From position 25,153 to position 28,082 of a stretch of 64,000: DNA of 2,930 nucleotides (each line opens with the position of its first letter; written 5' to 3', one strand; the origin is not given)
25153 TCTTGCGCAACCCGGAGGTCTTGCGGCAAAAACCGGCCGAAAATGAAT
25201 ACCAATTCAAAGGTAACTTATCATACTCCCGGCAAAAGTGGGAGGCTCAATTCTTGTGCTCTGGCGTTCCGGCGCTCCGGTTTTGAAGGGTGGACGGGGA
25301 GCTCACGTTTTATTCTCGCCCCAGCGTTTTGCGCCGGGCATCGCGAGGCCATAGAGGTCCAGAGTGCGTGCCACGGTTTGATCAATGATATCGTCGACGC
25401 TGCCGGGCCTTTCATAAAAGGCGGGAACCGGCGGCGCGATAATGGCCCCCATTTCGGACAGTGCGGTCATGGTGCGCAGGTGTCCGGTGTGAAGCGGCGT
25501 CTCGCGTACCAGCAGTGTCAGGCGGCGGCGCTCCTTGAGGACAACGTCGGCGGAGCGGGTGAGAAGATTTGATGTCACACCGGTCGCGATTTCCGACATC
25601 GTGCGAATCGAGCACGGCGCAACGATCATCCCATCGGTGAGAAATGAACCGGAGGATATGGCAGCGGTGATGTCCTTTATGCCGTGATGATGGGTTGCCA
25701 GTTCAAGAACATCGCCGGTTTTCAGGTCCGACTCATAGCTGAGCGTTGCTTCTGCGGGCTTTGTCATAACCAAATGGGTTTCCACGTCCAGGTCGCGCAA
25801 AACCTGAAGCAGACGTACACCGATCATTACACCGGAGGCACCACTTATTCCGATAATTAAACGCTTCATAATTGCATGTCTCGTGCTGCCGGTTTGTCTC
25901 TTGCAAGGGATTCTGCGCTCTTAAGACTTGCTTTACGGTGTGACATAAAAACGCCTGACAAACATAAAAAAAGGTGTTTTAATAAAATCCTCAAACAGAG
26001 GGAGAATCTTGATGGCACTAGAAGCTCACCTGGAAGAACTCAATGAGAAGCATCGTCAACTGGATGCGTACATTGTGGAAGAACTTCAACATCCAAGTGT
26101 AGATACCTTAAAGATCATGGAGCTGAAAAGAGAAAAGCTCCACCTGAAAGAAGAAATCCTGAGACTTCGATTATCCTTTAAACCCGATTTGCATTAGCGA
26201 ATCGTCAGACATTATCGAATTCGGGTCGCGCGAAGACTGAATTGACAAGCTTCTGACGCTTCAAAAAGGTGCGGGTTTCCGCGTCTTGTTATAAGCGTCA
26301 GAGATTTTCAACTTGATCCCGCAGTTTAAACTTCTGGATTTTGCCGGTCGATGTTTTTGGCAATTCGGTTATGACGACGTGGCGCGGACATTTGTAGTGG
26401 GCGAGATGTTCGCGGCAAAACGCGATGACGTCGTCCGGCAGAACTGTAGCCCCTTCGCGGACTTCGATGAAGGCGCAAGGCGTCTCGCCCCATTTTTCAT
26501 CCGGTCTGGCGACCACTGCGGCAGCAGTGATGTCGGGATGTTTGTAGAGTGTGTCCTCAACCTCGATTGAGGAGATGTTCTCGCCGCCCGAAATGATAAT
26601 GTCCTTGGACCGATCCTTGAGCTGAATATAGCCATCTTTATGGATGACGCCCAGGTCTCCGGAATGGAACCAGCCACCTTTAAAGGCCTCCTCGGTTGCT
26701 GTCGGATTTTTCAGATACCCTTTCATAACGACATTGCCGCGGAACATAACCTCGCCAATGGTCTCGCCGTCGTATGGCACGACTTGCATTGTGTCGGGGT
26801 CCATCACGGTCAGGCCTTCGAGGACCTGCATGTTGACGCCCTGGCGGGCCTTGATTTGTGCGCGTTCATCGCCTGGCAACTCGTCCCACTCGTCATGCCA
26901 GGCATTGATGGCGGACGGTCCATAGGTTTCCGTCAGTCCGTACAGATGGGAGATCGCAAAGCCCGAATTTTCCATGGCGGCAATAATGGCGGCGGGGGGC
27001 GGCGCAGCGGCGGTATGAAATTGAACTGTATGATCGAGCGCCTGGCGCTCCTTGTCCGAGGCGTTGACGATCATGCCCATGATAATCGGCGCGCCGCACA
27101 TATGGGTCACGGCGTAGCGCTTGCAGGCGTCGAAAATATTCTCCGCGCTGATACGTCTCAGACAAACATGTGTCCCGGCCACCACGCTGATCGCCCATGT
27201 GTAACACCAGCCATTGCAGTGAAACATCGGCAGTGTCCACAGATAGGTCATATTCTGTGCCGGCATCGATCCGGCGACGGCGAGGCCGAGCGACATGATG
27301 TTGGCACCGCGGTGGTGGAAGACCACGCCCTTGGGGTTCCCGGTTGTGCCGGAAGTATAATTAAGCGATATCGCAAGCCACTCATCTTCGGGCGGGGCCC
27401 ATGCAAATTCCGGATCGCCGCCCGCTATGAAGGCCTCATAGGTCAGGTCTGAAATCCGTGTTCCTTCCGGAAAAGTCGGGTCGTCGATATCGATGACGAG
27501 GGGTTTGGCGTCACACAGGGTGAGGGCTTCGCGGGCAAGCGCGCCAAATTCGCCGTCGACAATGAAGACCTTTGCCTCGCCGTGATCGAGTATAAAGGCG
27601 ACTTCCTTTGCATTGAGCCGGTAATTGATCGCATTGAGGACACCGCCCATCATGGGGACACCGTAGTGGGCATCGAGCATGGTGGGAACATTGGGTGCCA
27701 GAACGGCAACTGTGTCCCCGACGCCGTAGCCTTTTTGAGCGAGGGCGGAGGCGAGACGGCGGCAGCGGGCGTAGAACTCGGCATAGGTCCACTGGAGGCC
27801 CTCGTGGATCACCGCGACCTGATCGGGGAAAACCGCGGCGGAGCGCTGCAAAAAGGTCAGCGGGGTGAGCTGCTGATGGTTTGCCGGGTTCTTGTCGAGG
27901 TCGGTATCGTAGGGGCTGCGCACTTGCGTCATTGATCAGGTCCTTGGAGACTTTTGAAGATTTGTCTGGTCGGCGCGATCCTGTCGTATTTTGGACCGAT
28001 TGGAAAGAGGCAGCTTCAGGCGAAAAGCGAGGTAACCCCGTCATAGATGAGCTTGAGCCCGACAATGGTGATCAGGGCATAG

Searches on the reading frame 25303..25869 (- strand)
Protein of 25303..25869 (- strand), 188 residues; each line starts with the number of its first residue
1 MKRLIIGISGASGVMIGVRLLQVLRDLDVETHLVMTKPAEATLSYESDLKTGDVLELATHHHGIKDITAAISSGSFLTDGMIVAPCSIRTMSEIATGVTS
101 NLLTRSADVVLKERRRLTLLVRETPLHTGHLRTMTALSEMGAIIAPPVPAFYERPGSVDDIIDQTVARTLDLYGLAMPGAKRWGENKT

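Call 71: search_protein_families(library=pfam, proteins=[window:25303-25869:-], max_evalue=0.00001)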
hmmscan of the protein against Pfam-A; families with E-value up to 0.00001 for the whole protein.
window:25303-25869:- (188 aa): 1 family
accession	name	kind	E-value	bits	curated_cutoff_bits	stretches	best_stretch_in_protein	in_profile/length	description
PF02441.25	Flavoprotein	-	9.3e-42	142.8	22.7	1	2-167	1-156/162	Flavoprotein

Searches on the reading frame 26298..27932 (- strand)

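Call 33: search_protein_families(library=pfam, proteins=[window:26298-27932:-], max_evalue=0.00001)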
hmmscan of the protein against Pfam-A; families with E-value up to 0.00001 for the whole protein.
window:26298-27932:- (544 aa): 2 families
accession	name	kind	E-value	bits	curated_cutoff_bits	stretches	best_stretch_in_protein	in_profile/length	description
PF00501.34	AMP-binding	-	5.4e-74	249.7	29.9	1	28-407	1-384/384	AMP-binding enzyme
PF13193.12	AMP-binding_C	-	2.3e-21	76.9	24.5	1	457-531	1-76/76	AMP-binding enzyme C-terminal domain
